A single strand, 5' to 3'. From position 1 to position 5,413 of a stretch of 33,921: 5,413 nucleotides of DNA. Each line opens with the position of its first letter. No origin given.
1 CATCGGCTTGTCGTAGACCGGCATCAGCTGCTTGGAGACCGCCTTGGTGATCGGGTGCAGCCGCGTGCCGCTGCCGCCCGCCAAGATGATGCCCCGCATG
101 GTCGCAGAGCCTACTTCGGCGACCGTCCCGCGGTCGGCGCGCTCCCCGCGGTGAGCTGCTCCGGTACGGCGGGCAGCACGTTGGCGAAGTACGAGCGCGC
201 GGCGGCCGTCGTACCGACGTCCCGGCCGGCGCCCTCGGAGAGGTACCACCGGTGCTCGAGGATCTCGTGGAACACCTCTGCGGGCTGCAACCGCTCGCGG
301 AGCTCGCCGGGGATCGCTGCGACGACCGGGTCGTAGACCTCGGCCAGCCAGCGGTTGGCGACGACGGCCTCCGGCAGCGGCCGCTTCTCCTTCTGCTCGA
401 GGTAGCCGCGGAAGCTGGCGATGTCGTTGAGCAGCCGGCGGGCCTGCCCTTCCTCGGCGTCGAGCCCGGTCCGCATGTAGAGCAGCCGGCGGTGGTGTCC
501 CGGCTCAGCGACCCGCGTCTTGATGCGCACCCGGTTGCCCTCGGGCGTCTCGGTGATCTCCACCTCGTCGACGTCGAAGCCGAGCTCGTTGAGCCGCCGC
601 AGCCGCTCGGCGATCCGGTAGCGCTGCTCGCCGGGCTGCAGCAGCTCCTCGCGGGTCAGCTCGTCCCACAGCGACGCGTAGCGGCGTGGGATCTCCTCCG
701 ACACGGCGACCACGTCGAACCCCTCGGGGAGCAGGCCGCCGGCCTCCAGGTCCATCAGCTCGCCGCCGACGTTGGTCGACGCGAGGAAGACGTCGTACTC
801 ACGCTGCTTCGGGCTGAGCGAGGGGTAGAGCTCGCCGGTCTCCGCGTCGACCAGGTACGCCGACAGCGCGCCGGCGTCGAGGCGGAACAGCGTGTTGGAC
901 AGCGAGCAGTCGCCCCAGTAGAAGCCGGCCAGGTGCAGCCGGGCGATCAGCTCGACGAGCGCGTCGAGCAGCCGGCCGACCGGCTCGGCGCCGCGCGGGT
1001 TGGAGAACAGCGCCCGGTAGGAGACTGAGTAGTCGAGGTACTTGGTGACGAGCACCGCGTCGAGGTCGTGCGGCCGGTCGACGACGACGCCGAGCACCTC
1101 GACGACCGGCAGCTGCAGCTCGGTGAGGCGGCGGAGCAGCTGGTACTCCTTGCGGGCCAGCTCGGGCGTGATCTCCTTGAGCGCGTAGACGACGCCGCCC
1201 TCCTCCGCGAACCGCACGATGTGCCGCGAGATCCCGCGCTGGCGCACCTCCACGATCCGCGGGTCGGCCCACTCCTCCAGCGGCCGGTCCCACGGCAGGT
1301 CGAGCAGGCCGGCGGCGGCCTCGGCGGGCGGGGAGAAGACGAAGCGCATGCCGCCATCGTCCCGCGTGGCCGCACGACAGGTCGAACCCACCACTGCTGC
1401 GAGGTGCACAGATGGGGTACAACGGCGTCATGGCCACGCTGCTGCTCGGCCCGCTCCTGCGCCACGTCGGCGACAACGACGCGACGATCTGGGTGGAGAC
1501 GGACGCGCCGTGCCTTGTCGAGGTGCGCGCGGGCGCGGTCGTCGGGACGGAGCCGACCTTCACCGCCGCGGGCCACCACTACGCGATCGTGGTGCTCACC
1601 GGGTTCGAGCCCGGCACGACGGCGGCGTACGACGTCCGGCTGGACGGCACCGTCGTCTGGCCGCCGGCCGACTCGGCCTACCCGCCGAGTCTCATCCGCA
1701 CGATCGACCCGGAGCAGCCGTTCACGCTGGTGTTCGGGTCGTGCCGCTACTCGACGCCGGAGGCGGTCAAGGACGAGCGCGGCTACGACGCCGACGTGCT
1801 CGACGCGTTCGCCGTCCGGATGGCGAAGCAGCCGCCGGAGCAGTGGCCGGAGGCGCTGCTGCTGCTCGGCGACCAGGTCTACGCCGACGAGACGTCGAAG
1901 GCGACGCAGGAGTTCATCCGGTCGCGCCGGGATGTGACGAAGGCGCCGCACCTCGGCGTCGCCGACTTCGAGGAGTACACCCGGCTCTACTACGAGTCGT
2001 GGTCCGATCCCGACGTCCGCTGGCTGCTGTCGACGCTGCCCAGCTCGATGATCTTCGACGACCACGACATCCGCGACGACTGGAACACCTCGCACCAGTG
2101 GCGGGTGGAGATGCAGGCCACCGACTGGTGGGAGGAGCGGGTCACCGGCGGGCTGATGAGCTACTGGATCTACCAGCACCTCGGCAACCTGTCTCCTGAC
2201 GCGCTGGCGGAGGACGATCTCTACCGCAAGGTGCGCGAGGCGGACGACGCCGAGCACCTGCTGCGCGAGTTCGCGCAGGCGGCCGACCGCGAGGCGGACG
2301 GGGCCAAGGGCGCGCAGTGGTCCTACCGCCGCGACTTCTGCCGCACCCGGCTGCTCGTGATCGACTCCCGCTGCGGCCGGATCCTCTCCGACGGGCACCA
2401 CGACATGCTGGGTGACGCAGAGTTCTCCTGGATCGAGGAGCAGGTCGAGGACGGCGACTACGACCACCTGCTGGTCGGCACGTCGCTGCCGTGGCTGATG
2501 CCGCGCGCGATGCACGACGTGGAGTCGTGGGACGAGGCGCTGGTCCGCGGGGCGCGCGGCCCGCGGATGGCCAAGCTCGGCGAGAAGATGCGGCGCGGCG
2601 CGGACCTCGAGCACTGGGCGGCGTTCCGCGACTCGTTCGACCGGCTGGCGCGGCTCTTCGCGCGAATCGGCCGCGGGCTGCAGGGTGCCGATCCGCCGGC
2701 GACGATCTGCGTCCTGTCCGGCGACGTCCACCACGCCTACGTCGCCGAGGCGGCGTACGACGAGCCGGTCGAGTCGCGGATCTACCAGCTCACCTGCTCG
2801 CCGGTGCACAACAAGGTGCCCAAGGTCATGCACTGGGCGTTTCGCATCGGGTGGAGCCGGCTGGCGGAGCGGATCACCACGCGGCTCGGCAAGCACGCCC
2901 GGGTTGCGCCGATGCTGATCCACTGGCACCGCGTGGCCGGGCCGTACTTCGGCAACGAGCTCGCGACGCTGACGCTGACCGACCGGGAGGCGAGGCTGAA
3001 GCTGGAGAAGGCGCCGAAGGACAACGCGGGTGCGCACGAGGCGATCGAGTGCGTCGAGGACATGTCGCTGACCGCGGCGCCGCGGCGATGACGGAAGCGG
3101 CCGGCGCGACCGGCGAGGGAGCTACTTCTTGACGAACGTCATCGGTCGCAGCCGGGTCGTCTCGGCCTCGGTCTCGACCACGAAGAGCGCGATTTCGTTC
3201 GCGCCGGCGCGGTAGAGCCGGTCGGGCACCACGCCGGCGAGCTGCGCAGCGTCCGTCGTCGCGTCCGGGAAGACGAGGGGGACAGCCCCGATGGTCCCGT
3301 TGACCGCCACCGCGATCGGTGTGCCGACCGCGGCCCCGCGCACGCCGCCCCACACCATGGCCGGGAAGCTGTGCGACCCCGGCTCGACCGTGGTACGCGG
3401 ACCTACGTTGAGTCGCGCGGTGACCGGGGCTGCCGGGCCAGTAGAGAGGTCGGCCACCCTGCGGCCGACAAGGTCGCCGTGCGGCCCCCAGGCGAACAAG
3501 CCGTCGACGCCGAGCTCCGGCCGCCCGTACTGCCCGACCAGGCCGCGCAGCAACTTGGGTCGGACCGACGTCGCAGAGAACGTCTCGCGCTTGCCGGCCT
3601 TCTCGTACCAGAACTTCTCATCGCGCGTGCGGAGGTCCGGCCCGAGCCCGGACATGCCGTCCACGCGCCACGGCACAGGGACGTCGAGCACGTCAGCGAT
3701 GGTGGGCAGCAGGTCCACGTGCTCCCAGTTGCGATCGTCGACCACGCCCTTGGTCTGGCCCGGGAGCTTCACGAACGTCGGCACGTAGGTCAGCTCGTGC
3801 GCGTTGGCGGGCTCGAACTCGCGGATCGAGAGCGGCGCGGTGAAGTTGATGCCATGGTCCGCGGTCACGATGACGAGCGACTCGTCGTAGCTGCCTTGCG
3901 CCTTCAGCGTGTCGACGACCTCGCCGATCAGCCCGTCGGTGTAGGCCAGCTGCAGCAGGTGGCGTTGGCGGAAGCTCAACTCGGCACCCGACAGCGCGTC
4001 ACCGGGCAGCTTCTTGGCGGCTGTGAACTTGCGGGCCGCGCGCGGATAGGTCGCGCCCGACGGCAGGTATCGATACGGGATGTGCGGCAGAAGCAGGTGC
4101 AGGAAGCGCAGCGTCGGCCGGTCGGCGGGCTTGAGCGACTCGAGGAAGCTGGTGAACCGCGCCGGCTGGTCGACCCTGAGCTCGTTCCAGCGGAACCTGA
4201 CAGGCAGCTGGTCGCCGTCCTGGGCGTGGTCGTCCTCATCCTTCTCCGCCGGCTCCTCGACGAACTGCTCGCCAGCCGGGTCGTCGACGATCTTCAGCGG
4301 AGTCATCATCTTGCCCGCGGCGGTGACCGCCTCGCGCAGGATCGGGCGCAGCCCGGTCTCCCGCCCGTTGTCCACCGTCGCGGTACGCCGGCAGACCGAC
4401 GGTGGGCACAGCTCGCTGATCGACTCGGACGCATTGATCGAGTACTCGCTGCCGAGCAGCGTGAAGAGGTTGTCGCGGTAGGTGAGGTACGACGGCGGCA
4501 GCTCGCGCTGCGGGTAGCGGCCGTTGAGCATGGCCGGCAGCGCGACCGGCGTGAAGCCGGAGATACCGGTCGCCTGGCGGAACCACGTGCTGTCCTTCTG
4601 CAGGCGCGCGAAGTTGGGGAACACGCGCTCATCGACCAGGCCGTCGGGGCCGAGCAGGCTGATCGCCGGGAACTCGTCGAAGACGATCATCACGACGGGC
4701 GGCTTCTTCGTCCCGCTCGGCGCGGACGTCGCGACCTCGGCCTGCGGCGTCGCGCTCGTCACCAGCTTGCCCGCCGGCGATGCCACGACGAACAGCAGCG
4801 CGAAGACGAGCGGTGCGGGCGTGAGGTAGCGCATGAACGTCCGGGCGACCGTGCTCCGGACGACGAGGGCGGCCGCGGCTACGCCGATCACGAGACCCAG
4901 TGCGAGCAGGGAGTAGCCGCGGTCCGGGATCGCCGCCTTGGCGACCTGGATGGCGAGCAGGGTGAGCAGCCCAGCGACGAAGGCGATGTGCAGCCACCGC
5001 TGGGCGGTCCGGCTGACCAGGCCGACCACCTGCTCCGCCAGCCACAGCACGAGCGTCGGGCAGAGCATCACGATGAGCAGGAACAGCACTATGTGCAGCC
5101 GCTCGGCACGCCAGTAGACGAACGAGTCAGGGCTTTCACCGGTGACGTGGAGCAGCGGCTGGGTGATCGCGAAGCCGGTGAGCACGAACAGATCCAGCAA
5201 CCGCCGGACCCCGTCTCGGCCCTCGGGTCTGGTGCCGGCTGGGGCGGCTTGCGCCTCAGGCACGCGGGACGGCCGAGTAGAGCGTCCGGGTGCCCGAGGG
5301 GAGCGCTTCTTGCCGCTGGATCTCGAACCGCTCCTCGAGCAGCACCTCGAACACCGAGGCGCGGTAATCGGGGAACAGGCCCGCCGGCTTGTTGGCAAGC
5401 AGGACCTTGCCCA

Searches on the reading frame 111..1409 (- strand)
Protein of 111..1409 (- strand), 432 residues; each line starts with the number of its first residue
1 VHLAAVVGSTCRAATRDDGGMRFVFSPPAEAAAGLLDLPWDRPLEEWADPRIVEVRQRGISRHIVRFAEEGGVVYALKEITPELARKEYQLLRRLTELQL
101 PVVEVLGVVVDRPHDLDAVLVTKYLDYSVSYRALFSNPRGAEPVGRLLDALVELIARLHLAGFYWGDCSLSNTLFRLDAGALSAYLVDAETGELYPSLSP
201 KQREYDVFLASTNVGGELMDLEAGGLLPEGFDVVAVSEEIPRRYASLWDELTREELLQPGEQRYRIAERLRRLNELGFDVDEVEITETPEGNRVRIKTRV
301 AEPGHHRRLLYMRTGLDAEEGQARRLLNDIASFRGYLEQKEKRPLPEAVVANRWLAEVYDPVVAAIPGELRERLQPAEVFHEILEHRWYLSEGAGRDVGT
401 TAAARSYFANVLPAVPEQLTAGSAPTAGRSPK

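Call 92: search_protein_families(library=pfam, proteins=[window:111-1409:-], max_evalue=0.00001)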
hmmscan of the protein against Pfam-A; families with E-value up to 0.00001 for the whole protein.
window:111-1409:- (432 aa): 2 families
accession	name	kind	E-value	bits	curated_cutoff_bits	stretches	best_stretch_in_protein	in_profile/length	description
PF13224.11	DUF4032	-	2.4e-65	219.8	23.8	1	246-412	1-163/163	Domain of unknown function (DUF4032)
PF06293.20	Kdo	-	3.8e-08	33.4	21.3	1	85-193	58-170/207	Lipopolysaccharide kinase (Kdo/WaaP) family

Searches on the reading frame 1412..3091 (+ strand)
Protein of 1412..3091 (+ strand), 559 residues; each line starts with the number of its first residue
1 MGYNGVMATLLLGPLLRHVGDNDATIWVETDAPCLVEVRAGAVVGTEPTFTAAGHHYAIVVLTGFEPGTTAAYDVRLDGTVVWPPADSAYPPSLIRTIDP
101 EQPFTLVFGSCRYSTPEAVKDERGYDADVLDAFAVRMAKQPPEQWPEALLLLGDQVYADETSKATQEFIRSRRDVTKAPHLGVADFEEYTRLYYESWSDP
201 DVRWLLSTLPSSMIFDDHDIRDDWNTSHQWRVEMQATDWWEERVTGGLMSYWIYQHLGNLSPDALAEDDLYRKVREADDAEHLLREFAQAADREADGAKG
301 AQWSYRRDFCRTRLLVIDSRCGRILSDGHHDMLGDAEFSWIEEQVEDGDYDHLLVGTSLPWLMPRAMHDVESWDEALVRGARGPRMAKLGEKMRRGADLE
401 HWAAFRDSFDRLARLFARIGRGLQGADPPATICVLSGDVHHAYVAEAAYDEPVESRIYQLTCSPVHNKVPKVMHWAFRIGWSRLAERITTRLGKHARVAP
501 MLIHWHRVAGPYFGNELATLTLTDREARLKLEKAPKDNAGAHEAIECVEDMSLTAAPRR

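Call 92: search_protein_families(library=pfam, proteins=[window:1412-3091:+], max_evalue=0.00001)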
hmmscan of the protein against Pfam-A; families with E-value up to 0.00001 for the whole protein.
window:1412-3091:+ (559 aa): 2 families
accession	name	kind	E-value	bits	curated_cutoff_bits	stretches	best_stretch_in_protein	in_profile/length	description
PF25077.1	DUF7800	-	4.9e-35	120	27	1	7-94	1-88/89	Domain of unknown function (DUF7800)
PF09423.15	PhoD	-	5e-14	52.6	27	1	144-468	23-294/343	PhoD-like phosphatase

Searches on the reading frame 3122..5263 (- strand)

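Call 92: search_protein_families(library=pfam, proteins=[window:3122-5263:-], max_evalue=0.00001)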
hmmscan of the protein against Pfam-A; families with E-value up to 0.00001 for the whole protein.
window:3122-5263:- (713 aa): 1 family
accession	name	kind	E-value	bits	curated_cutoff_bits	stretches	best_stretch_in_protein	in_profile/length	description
PF00884.28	Sulfatase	-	3.2e-21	76.4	25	1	370-528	150-301/301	Sulfatase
